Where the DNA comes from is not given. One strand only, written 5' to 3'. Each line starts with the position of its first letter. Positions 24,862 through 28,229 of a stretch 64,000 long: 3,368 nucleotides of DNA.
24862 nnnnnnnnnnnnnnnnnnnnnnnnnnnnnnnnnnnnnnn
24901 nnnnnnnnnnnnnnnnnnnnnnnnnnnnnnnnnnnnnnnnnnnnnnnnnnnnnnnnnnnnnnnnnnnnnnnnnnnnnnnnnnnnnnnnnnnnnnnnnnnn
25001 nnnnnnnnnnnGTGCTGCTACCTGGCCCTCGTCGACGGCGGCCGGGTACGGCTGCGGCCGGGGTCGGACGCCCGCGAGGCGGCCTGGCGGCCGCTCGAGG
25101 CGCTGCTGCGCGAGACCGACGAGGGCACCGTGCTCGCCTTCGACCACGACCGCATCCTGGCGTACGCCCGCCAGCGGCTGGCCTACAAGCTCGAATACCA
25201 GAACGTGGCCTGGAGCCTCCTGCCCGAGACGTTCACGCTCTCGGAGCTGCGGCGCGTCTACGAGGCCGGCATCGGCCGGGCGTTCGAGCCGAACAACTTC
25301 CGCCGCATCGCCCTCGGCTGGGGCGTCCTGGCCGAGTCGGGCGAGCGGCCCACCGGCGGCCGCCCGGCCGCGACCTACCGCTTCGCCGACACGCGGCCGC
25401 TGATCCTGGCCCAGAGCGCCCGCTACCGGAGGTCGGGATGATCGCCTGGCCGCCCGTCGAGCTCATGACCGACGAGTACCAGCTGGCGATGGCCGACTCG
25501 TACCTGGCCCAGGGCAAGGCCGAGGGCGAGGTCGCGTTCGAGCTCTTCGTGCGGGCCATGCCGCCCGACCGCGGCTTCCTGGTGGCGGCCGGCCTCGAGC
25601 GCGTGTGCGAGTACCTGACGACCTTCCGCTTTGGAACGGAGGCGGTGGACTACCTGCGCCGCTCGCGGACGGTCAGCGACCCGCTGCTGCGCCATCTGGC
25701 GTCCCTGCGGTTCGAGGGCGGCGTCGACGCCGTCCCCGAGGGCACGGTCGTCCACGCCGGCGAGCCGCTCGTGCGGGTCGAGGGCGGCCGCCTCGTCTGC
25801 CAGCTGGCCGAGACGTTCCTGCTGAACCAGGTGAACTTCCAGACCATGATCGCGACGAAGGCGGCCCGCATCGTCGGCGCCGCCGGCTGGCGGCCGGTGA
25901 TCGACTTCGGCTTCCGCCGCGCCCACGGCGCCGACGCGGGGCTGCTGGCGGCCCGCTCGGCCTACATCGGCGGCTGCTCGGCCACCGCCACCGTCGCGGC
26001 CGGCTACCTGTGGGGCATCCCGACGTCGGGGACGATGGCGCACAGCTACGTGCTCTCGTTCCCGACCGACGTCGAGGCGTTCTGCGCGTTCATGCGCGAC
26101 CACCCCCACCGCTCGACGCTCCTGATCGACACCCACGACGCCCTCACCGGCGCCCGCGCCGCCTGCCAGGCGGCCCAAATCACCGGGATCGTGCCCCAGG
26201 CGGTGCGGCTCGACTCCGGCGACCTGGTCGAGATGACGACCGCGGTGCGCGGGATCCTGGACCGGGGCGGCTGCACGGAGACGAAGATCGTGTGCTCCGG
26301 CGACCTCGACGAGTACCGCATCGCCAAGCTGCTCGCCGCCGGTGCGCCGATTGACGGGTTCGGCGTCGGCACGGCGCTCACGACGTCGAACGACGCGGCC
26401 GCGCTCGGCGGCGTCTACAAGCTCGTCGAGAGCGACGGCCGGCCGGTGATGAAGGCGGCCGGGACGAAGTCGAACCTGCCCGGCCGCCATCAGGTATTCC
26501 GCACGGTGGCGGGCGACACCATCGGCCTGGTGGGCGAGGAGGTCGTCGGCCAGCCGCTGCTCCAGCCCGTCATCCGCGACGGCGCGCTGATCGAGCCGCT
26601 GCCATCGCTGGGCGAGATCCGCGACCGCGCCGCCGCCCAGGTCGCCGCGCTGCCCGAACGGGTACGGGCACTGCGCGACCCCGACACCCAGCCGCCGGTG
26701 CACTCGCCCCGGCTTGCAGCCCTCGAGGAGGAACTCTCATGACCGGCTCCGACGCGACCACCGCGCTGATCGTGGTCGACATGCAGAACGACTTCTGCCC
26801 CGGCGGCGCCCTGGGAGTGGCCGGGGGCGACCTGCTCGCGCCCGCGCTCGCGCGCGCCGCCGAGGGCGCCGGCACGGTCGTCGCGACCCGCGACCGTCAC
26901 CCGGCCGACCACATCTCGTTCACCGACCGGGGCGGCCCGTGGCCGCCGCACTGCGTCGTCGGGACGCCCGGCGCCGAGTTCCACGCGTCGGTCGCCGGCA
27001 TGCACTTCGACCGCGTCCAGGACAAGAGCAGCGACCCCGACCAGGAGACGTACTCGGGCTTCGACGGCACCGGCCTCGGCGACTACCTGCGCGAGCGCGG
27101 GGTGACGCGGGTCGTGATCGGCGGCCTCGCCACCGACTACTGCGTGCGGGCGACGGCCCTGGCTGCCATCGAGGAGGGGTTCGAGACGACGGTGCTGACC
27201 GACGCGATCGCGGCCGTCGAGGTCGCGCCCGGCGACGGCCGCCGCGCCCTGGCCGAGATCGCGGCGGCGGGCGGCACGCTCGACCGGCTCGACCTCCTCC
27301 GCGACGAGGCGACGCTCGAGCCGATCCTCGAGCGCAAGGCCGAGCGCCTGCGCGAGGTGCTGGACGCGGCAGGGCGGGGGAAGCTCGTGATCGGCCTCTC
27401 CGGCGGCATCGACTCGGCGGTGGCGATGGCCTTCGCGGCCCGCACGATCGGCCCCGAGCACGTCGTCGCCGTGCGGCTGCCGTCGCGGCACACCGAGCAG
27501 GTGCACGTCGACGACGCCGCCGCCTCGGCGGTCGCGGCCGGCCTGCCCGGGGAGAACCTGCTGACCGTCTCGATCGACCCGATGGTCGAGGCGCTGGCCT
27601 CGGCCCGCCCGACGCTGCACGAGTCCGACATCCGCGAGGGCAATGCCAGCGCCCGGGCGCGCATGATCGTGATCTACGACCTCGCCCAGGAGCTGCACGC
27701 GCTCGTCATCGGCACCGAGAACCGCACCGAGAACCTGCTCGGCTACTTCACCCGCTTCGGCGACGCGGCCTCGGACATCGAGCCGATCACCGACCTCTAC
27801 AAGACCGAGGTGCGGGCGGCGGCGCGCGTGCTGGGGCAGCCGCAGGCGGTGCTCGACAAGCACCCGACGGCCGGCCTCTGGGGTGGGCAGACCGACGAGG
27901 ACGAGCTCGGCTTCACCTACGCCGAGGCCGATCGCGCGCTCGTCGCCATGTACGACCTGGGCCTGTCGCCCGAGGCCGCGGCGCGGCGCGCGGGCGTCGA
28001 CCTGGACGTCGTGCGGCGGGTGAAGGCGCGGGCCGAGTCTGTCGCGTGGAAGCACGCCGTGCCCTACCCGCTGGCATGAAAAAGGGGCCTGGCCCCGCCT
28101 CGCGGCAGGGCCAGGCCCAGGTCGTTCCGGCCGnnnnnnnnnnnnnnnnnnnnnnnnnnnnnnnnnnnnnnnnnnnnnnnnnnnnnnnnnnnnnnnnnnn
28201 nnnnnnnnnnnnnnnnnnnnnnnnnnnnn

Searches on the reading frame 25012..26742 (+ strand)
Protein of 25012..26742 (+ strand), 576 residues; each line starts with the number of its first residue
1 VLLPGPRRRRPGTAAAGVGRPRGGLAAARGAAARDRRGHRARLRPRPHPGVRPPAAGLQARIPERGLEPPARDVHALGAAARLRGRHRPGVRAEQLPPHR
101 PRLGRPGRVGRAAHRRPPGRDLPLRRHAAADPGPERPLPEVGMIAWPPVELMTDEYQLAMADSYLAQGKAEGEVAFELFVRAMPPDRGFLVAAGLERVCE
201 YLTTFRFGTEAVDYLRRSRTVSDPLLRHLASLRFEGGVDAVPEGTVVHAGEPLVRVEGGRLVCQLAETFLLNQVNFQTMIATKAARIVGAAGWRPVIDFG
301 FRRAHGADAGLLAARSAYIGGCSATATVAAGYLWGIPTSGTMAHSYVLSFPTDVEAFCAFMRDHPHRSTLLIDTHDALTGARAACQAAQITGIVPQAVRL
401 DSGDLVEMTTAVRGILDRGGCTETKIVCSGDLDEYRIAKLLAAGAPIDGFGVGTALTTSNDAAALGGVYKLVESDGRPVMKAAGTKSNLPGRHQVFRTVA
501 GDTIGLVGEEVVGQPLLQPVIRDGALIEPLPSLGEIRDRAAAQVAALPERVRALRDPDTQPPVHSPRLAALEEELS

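Call 29: search_protein_families(library=pfam, proteins=[window:25012-26742:+], max_evalue=0.0001)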
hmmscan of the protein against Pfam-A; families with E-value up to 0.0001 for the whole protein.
window:25012-26742:+ (576 aa): 2 families
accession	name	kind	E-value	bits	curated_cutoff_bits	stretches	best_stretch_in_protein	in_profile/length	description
PF17767.7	NAPRTase_N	-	1.4e-27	97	32.6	1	151-275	1-125/125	Nicotinate phosphoribosyltransferase (NAPRTase) N-terminal domain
PF17956.6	NAPRTase_C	-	1.1e-06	29.6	23.3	1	514-561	53-100/111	Nicotinate phosphoribosyltransferase C-terminal domain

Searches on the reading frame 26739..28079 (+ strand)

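Call 29: search_protein_families(library=pfam, proteins=[window:26739-28079:+], max_evalue=0.0001)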
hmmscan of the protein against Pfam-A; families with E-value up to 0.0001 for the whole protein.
window:26739-28079:+ (446 aa): 2 families
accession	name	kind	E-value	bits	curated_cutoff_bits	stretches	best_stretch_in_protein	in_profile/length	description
PF02540.23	NAD_synthase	-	3.3e-62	210.2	21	1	198-442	3-242/242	NAD synthase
PF00857.26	Isochorismatase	-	4.4e-31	108.7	27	1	8-178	1-167/175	Isochorismatase domain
